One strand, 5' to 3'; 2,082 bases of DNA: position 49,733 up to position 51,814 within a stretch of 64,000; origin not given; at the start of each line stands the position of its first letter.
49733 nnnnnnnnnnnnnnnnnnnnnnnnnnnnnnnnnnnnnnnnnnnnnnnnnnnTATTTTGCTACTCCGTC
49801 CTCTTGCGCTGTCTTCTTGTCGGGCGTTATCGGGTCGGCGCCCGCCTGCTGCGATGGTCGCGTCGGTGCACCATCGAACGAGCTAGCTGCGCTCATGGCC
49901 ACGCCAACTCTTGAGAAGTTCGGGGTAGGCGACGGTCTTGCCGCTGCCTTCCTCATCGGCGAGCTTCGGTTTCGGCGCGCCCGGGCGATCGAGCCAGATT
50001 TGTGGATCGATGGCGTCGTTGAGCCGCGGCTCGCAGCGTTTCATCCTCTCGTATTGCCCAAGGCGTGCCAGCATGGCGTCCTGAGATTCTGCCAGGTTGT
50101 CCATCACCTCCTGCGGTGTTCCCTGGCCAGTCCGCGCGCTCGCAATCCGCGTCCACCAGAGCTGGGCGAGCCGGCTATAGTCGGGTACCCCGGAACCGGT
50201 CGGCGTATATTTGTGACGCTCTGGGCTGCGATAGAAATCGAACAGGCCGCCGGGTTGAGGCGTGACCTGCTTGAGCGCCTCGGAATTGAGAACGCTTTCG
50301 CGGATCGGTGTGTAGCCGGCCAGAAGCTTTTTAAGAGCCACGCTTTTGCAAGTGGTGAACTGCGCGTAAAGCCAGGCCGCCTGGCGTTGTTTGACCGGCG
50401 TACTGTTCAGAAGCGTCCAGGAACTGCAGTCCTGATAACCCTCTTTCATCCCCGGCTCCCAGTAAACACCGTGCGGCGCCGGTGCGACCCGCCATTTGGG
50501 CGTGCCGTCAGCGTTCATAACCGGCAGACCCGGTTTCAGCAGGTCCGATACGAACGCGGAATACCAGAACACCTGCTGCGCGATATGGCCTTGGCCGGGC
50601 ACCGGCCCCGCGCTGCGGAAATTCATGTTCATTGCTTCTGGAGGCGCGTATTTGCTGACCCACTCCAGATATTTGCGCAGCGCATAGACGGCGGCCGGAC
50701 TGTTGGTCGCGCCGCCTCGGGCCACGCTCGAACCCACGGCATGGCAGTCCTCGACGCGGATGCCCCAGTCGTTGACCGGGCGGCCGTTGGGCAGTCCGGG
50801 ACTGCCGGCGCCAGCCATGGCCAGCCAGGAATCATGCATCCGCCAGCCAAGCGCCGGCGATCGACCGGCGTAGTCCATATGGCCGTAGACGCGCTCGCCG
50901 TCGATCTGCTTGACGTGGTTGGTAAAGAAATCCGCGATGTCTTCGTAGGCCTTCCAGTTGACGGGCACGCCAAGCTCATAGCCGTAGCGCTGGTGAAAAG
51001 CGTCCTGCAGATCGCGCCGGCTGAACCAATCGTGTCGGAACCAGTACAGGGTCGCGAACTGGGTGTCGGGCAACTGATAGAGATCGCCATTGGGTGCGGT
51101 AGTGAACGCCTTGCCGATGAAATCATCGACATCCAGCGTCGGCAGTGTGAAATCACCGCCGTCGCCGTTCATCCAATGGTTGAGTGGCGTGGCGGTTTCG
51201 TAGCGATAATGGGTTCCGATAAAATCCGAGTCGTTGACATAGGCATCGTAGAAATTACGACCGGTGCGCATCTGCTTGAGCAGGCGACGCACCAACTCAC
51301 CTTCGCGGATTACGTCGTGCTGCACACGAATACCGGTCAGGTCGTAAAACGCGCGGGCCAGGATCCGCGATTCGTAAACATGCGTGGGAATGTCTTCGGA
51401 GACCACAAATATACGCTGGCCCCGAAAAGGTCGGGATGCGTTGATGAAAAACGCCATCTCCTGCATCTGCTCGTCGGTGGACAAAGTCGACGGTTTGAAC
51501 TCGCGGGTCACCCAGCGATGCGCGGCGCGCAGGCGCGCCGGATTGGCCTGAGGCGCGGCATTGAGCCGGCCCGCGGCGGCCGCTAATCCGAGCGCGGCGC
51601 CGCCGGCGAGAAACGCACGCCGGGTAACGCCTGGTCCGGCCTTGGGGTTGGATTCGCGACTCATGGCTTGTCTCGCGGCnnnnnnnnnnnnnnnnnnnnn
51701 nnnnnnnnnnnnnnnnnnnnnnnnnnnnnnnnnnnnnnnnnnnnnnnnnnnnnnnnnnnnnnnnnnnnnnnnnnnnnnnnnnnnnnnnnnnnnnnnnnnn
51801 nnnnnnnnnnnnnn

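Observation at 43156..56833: One co-oriented cluster appears to encode a glycerol-to-glycogen pathway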

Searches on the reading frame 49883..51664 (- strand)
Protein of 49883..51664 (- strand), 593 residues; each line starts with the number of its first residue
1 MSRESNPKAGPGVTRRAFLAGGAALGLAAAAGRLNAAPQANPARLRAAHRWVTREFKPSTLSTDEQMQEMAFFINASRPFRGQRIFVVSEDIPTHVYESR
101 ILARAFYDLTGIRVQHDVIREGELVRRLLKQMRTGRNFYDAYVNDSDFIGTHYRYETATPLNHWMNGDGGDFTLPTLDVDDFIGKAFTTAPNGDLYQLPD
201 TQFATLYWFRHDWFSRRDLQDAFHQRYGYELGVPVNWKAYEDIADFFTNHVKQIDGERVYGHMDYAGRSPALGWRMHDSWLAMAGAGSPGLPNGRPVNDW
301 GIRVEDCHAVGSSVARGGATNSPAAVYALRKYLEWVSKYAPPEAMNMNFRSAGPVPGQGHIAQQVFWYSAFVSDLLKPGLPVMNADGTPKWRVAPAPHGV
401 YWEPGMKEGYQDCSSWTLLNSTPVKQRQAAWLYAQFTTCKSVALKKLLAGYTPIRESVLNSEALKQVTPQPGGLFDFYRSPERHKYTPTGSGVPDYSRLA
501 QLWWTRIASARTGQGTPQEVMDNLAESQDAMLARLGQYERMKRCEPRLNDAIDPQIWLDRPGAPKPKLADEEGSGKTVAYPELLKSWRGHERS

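Call 3: search_protein_families(library=pfam, proteins=[window:49883-51664:-])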
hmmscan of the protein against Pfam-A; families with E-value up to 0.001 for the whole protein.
window:49883-51664:- (593 aa): 1 family
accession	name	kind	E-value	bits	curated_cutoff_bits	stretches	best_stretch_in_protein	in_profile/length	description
PF01547.30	SBP_bac_1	-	1.5e-05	25.6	26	1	110-436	22-299/307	Bacterial extracellular solute-binding protein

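Call 4: search_protein_families(library=ncbifam, proteins=[window:49883-51664:-])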
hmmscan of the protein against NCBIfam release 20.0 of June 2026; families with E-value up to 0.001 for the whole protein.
window:49883-51664:- (593 aa): 0 families

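Call 7: find_related_loci(query=window:49883-51664:-, collection=genome_contigs, flank=10000)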
Query window:49883-51664:- (593 aa) in genome_contigs; peptide patterns used: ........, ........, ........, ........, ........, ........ (x = any residue, [..] = any of these).
496 stretches matched a pattern; 295 encode a relative of the query (tblastn E <= 1e-3); the best 80 are kept; 80 distinct loci.
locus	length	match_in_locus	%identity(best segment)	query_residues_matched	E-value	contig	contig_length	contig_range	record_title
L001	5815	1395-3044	72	39-588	0e+0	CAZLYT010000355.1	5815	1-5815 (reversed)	MAG TPA_asm: uncultured Candidatus Competibacteraceae bacterium isolate binchicken_co31_333 genome assembly, contig: k14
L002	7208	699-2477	68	4-588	0e+0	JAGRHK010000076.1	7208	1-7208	MAG: Candidatus Competibacteraceae bacterium isolate HKST-UBA197 NODE_76_length_7208_cov_2.573552, whole genome shotgun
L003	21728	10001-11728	69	15-588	0e+0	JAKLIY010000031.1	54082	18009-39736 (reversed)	MAG: Proteobacteria bacterium isolate RA.bin98 RA.bin98_31, whole genome shotgun sequence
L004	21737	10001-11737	69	9-588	0e+0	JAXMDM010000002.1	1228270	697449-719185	MAG: Rhodospirillales bacterium isolate STL-PRO36 C1.175.fa-2, whole genome shotgun sequence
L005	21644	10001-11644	70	41-588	0e+0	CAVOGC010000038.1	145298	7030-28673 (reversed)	MAG: uncultured Gammaproteobacteria bacterium isolate MFD09964.bin.1.117 genome assembly, contig: contig_6234, whole gen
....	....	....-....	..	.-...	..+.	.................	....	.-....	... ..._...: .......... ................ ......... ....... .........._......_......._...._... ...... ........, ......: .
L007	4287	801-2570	67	1-588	0e+0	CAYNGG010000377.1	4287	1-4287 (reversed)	MAG TPA_asm: uncultured Desulfobacteraceae bacterium isolate binchicken_co8_379 genome assembly, contig: NODE_41701_leng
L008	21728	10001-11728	66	13-587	0e+0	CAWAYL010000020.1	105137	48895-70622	MAG: uncultured Alphaproteobacteria bacterium isolate MFD05684.bin.2.21 genome assembly, contig: contig_92800, whole gen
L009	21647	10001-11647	67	39-587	0e+0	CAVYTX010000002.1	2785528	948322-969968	MAG: uncultured Alphaproteobacteria bacterium isolate MFD05684.bin.1.360 genome assembly, contig: contig_15438, whole ge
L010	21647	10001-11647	68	39-587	0e+0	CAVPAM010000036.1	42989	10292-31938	MAG: uncultured Alphaproteobacteria bacterium isolate MFD09964.bin.1.191 genome assembly, contig: contig_6626, whole gen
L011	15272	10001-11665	65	35-589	0e+0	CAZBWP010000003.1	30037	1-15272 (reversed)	MAG TPA_asm: uncultured Rhodospirillaceae bacterium isolate SRP072547_co1_406 genome assembly, contig: NODE_1929_length_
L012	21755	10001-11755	63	8-588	0e+0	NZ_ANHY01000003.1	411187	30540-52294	Caenispirillum salinarum AK4 contig3, whole genome shotgun sequence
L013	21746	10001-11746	61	1-588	0e+0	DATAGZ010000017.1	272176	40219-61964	MAG TPA_asm: Dongiaceae bacterium isolate SMAG_U6842 k141_4695919, whole genome shotgun sequence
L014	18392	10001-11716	61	13-588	0e+0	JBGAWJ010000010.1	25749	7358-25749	MAG: Alphaproteobacteria bacterium isolate MAG_MBR_AS.64 MBRAS-64_NODE_10_length_25749_cov_3.962527, whole genome shotgu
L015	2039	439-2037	67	1-534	0e+0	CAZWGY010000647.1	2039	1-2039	MAG TPA_asm: uncultured Desulfobacteraceae bacterium isolate SRP332253_co1_124 genome assembly, contig: NODE_81922_lengt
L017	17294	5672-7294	65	47-588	0e+0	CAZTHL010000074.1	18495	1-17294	MAG TPA_asm: uncultured Mycobacteriaceae bacterium isolate SRP128890_co1_269 genome assembly, contig: NODE_4776_length_1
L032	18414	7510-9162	60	39-589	0e+0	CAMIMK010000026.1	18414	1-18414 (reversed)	MAG: uncultured Rhodovulum sp. isolate I4MEhJyibl_bin.2.MAG genome assembly, contig: NODE_67_length_18414_cov_8.440492,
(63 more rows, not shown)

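Call 23: search_protein_families(library=ncbifam, proteins=[L032:1534-2334:+, L032:2222-3388:+, L032:5078-6652:+, L032:9161-10192:+, L032:10262-11545:+, L032:11586-12515:+, L032:13231-14331:-, L032:13856-15670:+, L032:15219-17411:+], max_evalue=1e-10)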
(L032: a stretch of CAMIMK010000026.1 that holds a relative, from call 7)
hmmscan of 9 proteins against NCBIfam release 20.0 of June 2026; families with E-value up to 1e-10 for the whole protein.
L032:1534-2334:+ (266 aa): 10 families
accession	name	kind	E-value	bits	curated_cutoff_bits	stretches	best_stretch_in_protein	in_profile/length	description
NF008154.0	PRK10906.1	equivalog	5.4e-72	242.1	331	1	10-253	5-248/252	DeoR/GlpR family transcriptional regulator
NF041397.1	TranRegGlpR_Halo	equivalog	1.8e-45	155.6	300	1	10-253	5-248/253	HTH-type transcriptional regulator GlpR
NF040755.1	AgaR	equivalog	6e-41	140.3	260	1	10-256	6-255/256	transcriptional repressor AgaR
NF007753.1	PRK10434.1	equivalog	7.4e-38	130.6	350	1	10-256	5-252/253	glucitol operon DNA-binding transcriptional repressor SrlR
NF040890.1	trans_reg_YgbI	equivalog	2.6e-35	122.2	400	1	10-257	5-252/253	DNA-binding transcriptional repressor YgbI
NF007316.0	PRK09802.1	equivalog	1.8e-34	119.2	351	1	10-257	17-267/269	DeoR family transcriptional regulator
NF040887.2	trans_reg_YciT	exception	3.7e-25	88.9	450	1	8-246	1-235/246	DNA-binding transcriptional regulator YciT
NF007720.0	PRK10411.1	equivalog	4.2e-22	78.7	259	1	11-238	5-234/243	L-fucose operon activator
NF010034.0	PRK13509.1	equivalog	1.3e-20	73.9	244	1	10-255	5-249/251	HTH-type transcriptional regulator UlaR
NF007961.0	PRK10681.1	equivalog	2.8e-18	66.2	244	1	14-250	12-246/252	DNA-binding transcriptional repressor DeoR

L032:2222-3388:+ (388 aa): 11 families
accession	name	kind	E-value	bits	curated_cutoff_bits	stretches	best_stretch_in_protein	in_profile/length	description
TIGR04094.1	adjacent_YSIRK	equivalog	3.8e-17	62.3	200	1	271-367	288-383/383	YSIRK-targeted surface antigen transcriptional regulator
NF006902.0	PRK09393.1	equivalog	3.9e-17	62.4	425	1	270-373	222-325/327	transcriptional regulator FtrA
NF007860.0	PRK10572.1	equivalog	1.7e-16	59.9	208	1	271-373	186-288/292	arabinose operon transcriptional regulator AraC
NF012144.2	ramA_TF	equivalog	6.6e-14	52.3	180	1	272-368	9-105/108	RamA family antibiotic efflux transcriptional regulator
NF007584.0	PRK10219.1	equivalog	8.4e-14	51.8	174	1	273-370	10-107/107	superoxide response transcriptional regulator SoxS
TIGR02297.1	HpaA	equivalog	1.3e-13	50.8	274.65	1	246-369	166-287/287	4-hydroxyphenylacetate catabolism regulatory protein HpaA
NF047455.1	TF_Staph_AryK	equivalog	3.5e-13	48.7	850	1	270-375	159-264/759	transcriptional regulator AryK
NF040475.1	chlor_reg_RclR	equivalog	9.5e-13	48.1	400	1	282-371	191-280/284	reactive chlorine-specific transcriptional regulator RclR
NF047788.1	TransRegPocR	equivalog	1.2e-12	47.8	500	1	272-373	193-294/296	transcriptional regulator PocR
NF049932.1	TranspRegBtr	equivalog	4.3e-12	45.3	900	1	269-368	165-264/531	bacillibactin transport transcriptional regulator Btr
NF010028.0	PRK13503.1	equivalog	3.6e-11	43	288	1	268-369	171-272/278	HTH-type transcriptional activator RhaS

L032:5078-6652:+ (524 aa): 5 families
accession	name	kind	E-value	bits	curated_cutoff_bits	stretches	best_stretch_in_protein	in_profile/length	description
NF008899.0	PRK12266.1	equivalog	2.5e-83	280.3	360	1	20-408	6-394/508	glycerol-3-phosphate dehydrogenase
NF033461.1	glycerol3P_ox_1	equivalog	2.4e-78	263.9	840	1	11-344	11-351/607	type 1 glycerol-3-phosphate oxidase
NF009906.0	PRK13369.1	equivalog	1.4e-75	254.8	352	1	21-392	7-378/502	glycerol-3-phosphate dehydrogenase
TIGR03377.1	glycerol3P_GlpA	equivalog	4.6e-47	160.8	552.8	1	22-408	1-377/530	anaerobic glycerol-3-phosphate dehydrogenase subunit GlpA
NF008313.0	PRK11101.1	equivalog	3.9e-37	128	425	1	22-411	10-391/548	anaerobic glycerol-3-phosphate dehydrogenase subunit A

L032:9161-10192:+ (343 aa): 9 families
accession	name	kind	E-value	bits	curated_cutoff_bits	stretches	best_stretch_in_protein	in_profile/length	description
NF006779.0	PRK09293.1-3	equivalog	1.4e-143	478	349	1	8-338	3-332/334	class 1 fructose-bisphosphatase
NF006780.0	PRK09293.1-4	equivalog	1.7e-101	339.7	358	1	10-338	6-324/343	class 1 fructose-bisphosphatase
NF006778.0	PRK09293.1-1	equivalog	2.8e-101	338.6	368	1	10-335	6-328/335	class 1 fructose-bisphosphatase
NF006783.0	PRK09293.2-4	equivalog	5.1e-57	193.2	521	1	11-335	14-309/315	class 1 fructose-bisphosphatase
NF006786.0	PRK09293.3-3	subfamily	2.4e-39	135.2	428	1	27-332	7-281/286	class 1 fructose-bisphosphatase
NF006784.0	PRK09293.2-5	equivalog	4.2e-39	134.5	395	1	31-334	4-274/279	class 1 fructose-bisphosphatase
NF006785.0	PRK09293.3-2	equivalog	2.8e-38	131.7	477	1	50-332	33-286/291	class 1 fructose-bisphosphatase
NF006782.0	PRK09293.2-3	equivalog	2.3e-36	125.4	457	1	32-333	5-275/280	class 1 fructose-bisphosphatase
NF006781.0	PRK09293.2-1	equivalog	3.3e-13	49.6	576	0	243-331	197-282/290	class 1 fructose-bisphosphatase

L032:10262-11545:+ (427 aa): 11 families
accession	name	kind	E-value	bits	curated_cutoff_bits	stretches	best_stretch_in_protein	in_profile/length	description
NF002023.0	PRK00844.1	subfamily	6.5e-169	562.1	458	1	12-415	4-404/408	glucose-1-phosphate adenylyltransferase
NF001947.0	PRK00725.1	subfamily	1.2e-157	525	470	1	9-414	11-415/426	glucose-1-phosphate adenylyltransferase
TIGR02091.1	glgC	equivalog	6.5e-136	453.2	424.9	1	16-393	2-363/364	glucose-1-phosphate adenylyltransferase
NF003670.0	PRK05293.1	equivalog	1.7e-97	326.8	470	1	12-399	2-365/382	glucose-1-phosphate adenylyltransferase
NF002772.0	PRK02862.1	equivalog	2e-91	306.9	537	1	14-364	3-345/429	glucose-1-phosphate adenylyltransferase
TIGR02092.1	glgD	equivalog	4.1e-49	167.6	236.6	1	15-392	3-354/370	glucose-1-phosphate adenylyltransferase subunit GlgD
NF052502.1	man1P_GTase_Rv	exception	7.2e-31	107.3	440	1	18-286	4-230/352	mannose-1-phosphate guanylyltransferase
TIGR03992.1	Arch_glmU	subfamily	1.4e-18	67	292.1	1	18-217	4-172/393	bifunctional sugar-1-phosphate nucleotidylyltransferase/acetyltransferase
TIGR01208.1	rmlA_long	equivalog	1e-16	60.8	320.25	1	17-223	2-183/353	glucose-1-phosphate thymidylyltransferase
NF041313.1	UDPGP_AglF_Halo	equivalog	6.5e-15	55.2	400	1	17-215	3-176/234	UTP--glucose-1-phosphate uridylyltransferase AglF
TIGR01207.1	rmlA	equivalog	4.1e-11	42.5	360.65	0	17-290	2-240/286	glucose-1-phosphate thymidylyltransferase RfbA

L032:11586-12515:+ (309 aa): 8 families
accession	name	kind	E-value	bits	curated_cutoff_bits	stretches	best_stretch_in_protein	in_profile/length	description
NF006704.0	PRK09250.1-1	equivalog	4.8e-142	472.3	277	1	1-306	1-306/308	class I fructose-bisphosphate aldolase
NF006707.0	PRK09250.1-4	equivalog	6.1e-58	196.5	327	1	15-308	46-350/355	class I fructose-bisphosphate aldolase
NF006706.0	PRK09250.1-3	equivalog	5.8e-49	166.8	664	1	11-307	41-344/350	class I fructose-bisphosphate aldolase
NF006705.0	PRK09250.1-2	equivalog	4.6e-48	163.8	682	1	16-307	44-343/349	class I fructose-bisphosphate aldolase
NF005556.0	PRK07226.1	subfamily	7.3e-29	101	241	1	36-209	17-180/267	2-amino-3,7-dideoxy-D-threo-hept-6-ulosonate synthase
NF005321.0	PRK06852.1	equivalog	1.5e-27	96.5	420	1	36-306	33-292/308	aldolase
NF040816.1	Fbpase1_Arch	equivalog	3.3e-27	95.6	430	1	33-209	14-185/271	class I fructose-bisphosphate aldolase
TIGR01949.1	ADH_synth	equivalog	3.7e-19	69.4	299.45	1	33-209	9-174/255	2-amino-3,7-dideoxy-D-threo-hept-6-ulosonate synthase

L032:13231-14331:- (366 aa): 0 families

L032:13856-15670:+ (604 aa): 0 families

L032:15219-17411:+ (730 aa): 0 families

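Call 25: find_related_loci(query=window:49883-51664:-, collection=metagenome_contigs, flank=10000)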
Query window:49883-51664:- (593 aa) in metagenome_contigs; peptide patterns used: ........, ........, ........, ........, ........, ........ (x = any residue, [..] = any of these).
374 stretches matched a pattern; 206 encode a relative of the query (tblastn E <= 1e-3); the best 80 are kept; 80 distinct loci.
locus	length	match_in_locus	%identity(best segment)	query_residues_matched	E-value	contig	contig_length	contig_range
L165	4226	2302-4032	70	12-588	0e+0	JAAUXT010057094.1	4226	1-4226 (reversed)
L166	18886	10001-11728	69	15-588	0e+0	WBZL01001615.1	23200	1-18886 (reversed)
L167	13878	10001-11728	69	15-588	0e+0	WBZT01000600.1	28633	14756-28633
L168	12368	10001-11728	69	15-588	0e+0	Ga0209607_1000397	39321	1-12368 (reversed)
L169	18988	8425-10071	71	40-588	0e+0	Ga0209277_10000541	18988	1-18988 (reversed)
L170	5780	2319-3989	70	33-589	0e+0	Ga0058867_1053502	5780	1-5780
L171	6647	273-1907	71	44-588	0e+0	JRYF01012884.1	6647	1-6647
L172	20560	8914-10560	70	40-588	0e+0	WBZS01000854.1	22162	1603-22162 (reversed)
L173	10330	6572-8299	69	15-588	0e+0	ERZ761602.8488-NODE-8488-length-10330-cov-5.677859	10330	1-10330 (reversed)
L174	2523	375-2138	67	1-588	0e+0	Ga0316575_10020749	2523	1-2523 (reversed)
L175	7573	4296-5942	69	39-587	0e+0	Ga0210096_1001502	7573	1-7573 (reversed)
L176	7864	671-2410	68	8-587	0e+0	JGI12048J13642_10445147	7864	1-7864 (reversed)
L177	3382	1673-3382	68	1-570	0e+0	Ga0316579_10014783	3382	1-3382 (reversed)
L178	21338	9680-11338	66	39-591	0e+0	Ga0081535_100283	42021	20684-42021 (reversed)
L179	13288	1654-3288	65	44-588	0e+0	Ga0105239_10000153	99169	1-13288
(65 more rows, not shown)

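Call 46: search_protein_families(library=pfam, proteins=[L179:8697-9395:+, L179:9399-10364:+, L179:9404-10810:+, L179:10417-13287:+, L179:8736-10619:-, L166:13481-14002:+, L166:14012-16117:-, L166:16167-17711:-, L001:5397-5813:+, L017:7511-8011:+], max_evalue=0.00001)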
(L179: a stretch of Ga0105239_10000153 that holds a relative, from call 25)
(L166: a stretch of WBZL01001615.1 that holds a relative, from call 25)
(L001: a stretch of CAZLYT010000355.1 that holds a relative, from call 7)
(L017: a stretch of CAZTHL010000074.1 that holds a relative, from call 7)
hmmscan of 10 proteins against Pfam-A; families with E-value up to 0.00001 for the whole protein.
L179:8697-9395:+ (233 aa): 1 family
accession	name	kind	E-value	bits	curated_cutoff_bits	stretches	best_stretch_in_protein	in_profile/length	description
PF00210.30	Ferritin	-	2.7e-16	60.2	24.5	1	90-221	2-138/142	Ferritin-like domain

L179:9399-10364:+ (322 aa): 1 family
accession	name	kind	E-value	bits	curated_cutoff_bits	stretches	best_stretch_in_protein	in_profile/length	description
PF12412.13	DUF3667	-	2.5e-15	56.2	27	1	92-136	1-45/45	Protein of unknown function (DUF3667)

L179:9404-10810:+ (469 aa): 0 families

L179:10417-13287:+ (957 aa): 0 families

L179:8736-10619:- (627 aa): 0 families

L166:13481-14002:+ (173 aa): 0 families

L166:14012-16117:- (701 aa): 4 families
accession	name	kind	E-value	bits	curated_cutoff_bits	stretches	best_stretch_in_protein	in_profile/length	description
PF03445.19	DUF294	-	1.6e-34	119.2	21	1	390-531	2-137/138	Putative nucleotidyltransferase DUF294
PF00929.31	RNase_T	-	1.9e-33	116.8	24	1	16-173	1-164/164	Exonuclease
PF10335.14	DUF294_C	-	5.1e-22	78.7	22.5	1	587-696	32-141/145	Putative nucleotidyltransferase substrate binding domain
PF00571.33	CBS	-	1.5e-21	76.9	24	2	244-299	2-56/57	CBS domain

L166:16167-17711:- (514 aa): 2 families
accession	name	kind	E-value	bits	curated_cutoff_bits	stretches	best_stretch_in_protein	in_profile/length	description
PF00206.25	Lyase_1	-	1.5e-104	350.2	27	1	63-393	1-312/312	Lyase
PF10415.14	FumaraseC_C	-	6e-24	84.7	32.5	1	459-512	1-54/54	Fumarase C C-terminus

L001:5397-5813:+ (139 aa): 1 family
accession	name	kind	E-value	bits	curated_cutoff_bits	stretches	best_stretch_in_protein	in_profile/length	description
PF00370.27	FGGY_N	-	8.9e-42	143.8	28.8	1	5-138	1-133/245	FGGY family of carbohydrate kinases, N-terminal domain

L017:7511-8011:+ (166 aa): 0 families

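Call 51: search_protein_families(library=pfam, proteins=[L032:13231-14331:-, L032:14069-15847:-, L032:13856-15670:+, L032:15219-17411:+, L032:15825-16604:-, L032:17520-18233:-, L032:17661-18239:+, L032:12098-12613:+, L032:25-762:-, L032:268-954:+], max_evalue=0.0001)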
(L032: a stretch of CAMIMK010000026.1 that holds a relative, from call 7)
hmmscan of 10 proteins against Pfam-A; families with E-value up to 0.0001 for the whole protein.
L032:13231-14331:- (366 aa): 0 families

L032:14069-15847:- (592 aa): 2 families
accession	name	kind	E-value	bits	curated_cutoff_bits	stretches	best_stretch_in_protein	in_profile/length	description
PF02371.22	Transposase_20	-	4e-17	62.8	21.3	1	282-360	2-81/87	Transposase IS116/IS110/IS902 family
PF01548.23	DEDD_Tnp_IS110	-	4.5e-07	30.2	29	1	84-205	34-150/155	Transposase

L032:13856-15670:+ (604 aa): 0 families

L032:15219-17411:+ (730 aa): 0 families

L032:15825-16604:- (259 aa): 0 families

L032:17520-18233:- (237 aa): 0 families

L032:17661-18239:+ (192 aa): 0 families

L032:12098-12613:+ (171 aa): 0 families

L032:25-762:- (245 aa): 2 families
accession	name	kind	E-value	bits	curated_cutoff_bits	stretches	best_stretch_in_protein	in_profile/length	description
PF01548.23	DEDD_Tnp_IS110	-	1.2e-21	77.5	29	1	9-148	1-147/155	Transposase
PF02371.22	Transposase_20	-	7.3e-08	33.1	21.3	1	192-236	2-47/87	Transposase IS116/IS110/IS902 family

L032:268-954:+ (228 aa): 0 families
